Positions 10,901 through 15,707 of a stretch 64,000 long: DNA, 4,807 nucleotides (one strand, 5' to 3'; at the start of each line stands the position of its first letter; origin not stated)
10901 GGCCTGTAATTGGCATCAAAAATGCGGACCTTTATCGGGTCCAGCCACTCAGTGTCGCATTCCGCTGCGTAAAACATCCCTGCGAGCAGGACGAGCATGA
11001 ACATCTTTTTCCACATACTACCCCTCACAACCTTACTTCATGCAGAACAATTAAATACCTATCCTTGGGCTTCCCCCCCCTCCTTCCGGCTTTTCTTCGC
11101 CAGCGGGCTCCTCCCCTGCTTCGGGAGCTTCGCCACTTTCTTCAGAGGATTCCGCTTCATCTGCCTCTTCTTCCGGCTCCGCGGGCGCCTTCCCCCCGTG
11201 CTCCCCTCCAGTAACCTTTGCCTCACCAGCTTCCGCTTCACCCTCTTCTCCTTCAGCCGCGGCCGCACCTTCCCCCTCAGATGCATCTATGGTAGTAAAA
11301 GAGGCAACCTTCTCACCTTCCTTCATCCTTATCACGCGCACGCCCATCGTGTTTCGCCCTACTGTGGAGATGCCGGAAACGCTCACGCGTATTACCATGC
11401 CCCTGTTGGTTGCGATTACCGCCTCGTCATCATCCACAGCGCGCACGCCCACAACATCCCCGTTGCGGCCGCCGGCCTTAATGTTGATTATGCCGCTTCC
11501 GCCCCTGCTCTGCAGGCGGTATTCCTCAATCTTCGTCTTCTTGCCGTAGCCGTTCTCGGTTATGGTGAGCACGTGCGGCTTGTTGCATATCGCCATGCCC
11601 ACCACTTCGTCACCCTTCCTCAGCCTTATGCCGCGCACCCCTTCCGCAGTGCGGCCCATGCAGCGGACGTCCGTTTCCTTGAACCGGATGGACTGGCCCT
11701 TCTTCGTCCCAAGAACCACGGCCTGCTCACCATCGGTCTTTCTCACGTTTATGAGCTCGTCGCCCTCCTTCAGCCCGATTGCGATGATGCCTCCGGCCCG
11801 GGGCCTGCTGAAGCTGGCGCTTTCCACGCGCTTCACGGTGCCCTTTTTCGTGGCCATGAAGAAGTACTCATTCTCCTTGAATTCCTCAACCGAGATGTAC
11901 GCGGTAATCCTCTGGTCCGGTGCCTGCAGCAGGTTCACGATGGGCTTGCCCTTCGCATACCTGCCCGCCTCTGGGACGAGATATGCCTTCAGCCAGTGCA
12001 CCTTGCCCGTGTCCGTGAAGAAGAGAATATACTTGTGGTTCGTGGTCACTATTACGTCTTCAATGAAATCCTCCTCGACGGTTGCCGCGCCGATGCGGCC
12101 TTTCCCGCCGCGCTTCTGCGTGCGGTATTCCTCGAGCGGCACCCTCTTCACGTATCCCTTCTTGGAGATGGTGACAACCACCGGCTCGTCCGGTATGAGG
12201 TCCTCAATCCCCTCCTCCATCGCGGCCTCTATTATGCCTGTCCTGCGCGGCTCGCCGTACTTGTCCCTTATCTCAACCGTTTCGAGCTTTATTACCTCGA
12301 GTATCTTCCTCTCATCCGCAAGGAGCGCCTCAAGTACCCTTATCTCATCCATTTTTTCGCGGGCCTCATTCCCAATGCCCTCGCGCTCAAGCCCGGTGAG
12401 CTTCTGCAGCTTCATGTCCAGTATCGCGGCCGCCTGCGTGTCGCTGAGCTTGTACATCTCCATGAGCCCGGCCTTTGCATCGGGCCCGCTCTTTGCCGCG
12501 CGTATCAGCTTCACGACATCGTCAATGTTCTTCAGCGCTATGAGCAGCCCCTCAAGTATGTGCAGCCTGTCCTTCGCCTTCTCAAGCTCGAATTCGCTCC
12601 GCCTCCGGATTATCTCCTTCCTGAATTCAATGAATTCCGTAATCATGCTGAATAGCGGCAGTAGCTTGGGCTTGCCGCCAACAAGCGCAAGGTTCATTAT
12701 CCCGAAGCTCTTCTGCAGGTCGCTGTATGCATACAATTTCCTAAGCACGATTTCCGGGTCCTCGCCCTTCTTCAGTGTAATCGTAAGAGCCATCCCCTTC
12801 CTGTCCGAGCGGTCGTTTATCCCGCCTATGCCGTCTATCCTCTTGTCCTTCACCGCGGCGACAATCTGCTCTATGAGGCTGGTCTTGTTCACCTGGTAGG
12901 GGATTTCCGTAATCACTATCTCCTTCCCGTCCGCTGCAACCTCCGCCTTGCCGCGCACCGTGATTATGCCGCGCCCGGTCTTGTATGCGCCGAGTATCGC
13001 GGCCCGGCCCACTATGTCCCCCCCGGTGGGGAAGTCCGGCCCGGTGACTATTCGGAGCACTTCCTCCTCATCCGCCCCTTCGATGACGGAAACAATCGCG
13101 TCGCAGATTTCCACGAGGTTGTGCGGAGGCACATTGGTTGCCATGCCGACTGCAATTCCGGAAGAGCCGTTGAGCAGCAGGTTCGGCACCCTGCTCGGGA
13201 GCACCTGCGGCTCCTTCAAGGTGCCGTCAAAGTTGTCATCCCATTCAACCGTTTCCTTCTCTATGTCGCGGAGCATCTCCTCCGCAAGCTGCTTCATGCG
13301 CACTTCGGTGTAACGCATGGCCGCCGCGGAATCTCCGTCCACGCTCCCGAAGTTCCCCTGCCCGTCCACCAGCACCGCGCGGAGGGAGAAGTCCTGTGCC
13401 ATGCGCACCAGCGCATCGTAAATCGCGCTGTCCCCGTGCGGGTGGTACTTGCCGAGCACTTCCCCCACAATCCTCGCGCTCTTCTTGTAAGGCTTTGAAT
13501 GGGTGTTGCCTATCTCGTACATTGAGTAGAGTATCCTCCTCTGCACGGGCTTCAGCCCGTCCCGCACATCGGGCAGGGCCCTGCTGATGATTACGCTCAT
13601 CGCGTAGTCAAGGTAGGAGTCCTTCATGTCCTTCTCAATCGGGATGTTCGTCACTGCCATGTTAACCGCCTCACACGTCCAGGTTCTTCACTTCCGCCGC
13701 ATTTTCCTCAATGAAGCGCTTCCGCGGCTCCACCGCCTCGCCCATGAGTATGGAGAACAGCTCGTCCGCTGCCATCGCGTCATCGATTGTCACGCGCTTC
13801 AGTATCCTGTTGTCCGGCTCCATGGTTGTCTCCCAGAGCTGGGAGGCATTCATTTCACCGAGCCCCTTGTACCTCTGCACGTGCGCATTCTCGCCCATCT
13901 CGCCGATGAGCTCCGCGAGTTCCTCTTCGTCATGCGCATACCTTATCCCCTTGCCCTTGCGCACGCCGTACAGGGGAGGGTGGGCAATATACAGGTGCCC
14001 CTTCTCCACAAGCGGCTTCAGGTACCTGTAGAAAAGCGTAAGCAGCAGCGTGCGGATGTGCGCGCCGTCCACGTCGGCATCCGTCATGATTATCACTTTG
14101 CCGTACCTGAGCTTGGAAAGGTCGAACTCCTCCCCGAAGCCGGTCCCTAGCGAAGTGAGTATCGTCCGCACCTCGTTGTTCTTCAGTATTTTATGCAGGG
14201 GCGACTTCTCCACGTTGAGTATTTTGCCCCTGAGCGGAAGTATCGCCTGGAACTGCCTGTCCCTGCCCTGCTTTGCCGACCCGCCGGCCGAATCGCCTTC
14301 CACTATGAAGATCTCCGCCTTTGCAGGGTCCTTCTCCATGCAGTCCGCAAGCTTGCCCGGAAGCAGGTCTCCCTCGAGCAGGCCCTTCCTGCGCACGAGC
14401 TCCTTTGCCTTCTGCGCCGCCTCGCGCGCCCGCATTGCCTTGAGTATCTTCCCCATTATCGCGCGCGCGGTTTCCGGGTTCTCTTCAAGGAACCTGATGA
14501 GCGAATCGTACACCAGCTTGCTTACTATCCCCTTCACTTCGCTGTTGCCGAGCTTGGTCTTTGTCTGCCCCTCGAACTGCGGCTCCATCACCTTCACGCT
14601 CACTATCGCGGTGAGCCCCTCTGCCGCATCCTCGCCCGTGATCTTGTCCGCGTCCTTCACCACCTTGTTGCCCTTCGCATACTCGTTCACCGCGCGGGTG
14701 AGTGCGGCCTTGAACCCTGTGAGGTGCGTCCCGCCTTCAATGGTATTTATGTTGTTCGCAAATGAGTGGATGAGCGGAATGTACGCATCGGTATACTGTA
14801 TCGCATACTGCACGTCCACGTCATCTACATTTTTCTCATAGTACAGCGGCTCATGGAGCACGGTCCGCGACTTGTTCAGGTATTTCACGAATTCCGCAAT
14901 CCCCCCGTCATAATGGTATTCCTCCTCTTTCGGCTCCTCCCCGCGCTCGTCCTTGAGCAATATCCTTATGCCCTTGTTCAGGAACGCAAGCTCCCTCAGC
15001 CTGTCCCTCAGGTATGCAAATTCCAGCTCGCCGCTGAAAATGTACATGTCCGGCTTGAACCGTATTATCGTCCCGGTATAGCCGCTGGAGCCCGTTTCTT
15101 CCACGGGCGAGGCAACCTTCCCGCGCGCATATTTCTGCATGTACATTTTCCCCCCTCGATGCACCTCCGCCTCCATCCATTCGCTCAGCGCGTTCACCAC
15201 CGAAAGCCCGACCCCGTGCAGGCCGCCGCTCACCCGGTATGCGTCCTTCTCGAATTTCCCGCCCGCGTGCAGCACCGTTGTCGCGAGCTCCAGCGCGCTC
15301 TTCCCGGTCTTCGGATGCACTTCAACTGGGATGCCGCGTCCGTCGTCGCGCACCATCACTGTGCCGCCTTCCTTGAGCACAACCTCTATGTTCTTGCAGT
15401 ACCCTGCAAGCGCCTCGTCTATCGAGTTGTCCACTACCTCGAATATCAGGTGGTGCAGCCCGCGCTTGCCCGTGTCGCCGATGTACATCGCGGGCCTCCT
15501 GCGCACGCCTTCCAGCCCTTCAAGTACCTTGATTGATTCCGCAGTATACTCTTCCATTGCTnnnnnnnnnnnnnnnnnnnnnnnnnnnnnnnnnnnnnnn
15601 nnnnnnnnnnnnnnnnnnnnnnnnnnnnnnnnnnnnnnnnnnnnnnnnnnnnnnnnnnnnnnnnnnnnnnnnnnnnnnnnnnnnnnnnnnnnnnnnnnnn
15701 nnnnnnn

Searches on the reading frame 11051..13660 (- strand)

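Call 66: search_protein_families(library=pfam, proteins=[window:11051-13660:-])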
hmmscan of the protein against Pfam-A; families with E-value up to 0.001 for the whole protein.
window:11051-13660:- (869 aa): 2 families
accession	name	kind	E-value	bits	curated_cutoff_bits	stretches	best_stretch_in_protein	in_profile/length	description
PF00521.26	DNA_topoisoIV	-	5.5e-161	536.7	31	1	27-458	1-428/432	DNA gyrase/topoisomerase IV, subunit A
PF03989.18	DNA_gyraseA_C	-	1e-70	233.4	27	6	648-693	3-48/48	DNA gyrase C-terminal domain, beta-propeller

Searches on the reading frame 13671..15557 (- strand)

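Call 66: search_protein_families(library=pfam, proteins=[window:13671-15557:-])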
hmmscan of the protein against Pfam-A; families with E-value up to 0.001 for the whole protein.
window:13671-15557:- (628 aa): 4 families
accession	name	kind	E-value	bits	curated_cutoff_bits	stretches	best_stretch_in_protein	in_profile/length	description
PF00204.31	DNA_gyraseB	-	3.7e-60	202.8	27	1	219-386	1-172/173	DNA gyrase B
PF00986.26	DNA_gyraseB_C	-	5.8e-30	103.7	29.8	1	556-617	2-63/63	DNA gyrase B subunit, carboxyl terminus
PF01751.28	Toprim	-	7.4e-21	74.6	23.1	1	415-525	1-94/96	Toprim domain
PF02518.31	HATPase_c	-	7e-18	65.5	26.4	1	32-170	4-108/111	Histidine kinase-, DNA gyrase B-, and HSP90-like ATPase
